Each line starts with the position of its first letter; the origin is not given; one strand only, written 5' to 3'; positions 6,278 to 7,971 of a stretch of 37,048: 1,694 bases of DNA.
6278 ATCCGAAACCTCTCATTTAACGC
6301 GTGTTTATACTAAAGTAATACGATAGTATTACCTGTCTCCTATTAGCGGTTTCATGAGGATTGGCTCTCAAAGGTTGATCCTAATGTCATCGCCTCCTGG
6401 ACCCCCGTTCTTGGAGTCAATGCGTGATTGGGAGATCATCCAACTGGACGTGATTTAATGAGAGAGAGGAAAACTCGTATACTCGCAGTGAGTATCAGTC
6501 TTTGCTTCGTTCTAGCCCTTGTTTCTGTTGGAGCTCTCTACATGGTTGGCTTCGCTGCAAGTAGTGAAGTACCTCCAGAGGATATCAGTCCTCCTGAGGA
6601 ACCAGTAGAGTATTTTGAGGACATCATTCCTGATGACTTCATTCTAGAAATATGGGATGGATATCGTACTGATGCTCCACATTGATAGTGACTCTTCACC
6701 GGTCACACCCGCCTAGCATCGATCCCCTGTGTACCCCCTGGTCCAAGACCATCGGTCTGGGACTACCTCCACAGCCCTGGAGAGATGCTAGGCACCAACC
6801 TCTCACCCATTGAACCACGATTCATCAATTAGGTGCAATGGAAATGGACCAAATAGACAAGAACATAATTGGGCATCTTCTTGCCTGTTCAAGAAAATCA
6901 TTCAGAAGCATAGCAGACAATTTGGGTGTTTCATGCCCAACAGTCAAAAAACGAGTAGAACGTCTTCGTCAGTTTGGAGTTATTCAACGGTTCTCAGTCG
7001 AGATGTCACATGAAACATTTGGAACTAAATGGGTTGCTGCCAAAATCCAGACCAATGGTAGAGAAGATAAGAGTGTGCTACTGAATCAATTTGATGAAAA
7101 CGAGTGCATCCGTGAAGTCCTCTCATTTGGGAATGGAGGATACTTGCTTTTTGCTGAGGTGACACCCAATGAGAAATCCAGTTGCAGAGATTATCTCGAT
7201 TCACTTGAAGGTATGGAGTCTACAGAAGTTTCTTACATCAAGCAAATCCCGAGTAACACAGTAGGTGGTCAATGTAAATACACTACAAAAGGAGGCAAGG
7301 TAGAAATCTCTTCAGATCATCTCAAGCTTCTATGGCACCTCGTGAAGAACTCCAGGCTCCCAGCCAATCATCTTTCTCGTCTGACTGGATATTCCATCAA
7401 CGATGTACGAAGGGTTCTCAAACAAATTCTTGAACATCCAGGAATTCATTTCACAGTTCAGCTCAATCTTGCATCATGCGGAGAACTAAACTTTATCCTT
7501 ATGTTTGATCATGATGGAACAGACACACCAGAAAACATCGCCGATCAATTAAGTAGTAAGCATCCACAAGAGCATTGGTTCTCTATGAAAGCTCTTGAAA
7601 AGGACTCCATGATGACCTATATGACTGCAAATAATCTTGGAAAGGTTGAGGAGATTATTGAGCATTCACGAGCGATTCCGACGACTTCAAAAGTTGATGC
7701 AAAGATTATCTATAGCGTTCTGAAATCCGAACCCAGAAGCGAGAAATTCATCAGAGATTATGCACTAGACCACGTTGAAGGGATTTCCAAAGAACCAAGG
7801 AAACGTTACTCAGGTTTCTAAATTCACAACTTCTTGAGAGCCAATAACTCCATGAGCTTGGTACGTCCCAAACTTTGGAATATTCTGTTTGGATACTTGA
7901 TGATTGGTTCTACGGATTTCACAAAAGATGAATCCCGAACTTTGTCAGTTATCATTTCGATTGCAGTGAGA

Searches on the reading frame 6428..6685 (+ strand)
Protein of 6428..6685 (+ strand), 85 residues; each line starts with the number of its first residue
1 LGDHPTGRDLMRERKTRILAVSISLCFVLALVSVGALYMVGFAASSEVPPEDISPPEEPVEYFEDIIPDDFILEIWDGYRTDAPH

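Call 4: search_protein_families(library=pfam, proteins=[window:6428-6685:+], max_evalue=0.01)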
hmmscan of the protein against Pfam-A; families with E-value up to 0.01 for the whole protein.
window:6428-6685:+ (85 aa): 0 families

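Call 47: find_homologous_proteins(query=A9, max_evalue=1)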
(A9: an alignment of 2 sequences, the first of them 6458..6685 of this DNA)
Query A9 (2 sequences) (75 aa, profile of the alignment): 2 proteins with E <= 1 among 9 candidates.
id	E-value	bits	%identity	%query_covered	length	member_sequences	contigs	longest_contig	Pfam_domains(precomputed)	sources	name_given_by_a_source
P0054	1.9e-42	161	47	63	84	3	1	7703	-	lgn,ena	-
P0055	1.7e-29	120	97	100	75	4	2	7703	-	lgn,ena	-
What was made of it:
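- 5738..7821 (+): Paralogous copy of the cassette: P1 (5738-6001), P2 (6458-6685), a long hairpin (6711-6793, no T-tract) and tandem-Lrp A (6838-7821). P1 and P2 are found only in this species (call 47).
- Tried and rejected: Only near-identical copies from the same species were found (call 47).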

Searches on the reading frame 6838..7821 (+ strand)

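Call 4: search_protein_families(library=pfam, proteins=[window:6838-7821:+], max_evalue=0.01)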
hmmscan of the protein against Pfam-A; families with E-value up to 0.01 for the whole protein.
window:6838-7821:+ (327 aa): 8 families
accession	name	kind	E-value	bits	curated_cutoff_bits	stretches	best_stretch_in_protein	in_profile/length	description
PF13404.12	HTH_AsnC-type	-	7.8e-13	48.5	27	1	3-44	1-42/42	AsnC-type helix-turn-helix domain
PF13412.12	HTH_24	-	1.8e-12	47.1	21.9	1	3-49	1-47/48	Winged helix-turn-helix DNA-binding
PF01978.25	TrmB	-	5.1e-05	23.5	25.6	0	14-52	17-55/68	Sugar-specific transcriptional regulator TrmB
PF08221.17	HTH_9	-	0.00023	21.7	23.4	0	8-50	16-58/62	RNA polymerase III subunit RPC82 helix-turn-helix domain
PF18024.7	HTH_50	-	0.00035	20.6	27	1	4-42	9-46/50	Helix-turn-helix domain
PF13730.12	HTH_36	-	0.00092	19.4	25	0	6-47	6-53/55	Helix-turn-helix domain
PF08281.18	Sigma70_r4_2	-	0.005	16.9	25.7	0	20-45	27-52/54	Sigma-70, region 4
PF13542.12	HTH_Tnp_ISL3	-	0.0071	16.2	27.4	0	15-42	24-49/51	Helix-turn-helix domain of transposase family ISL3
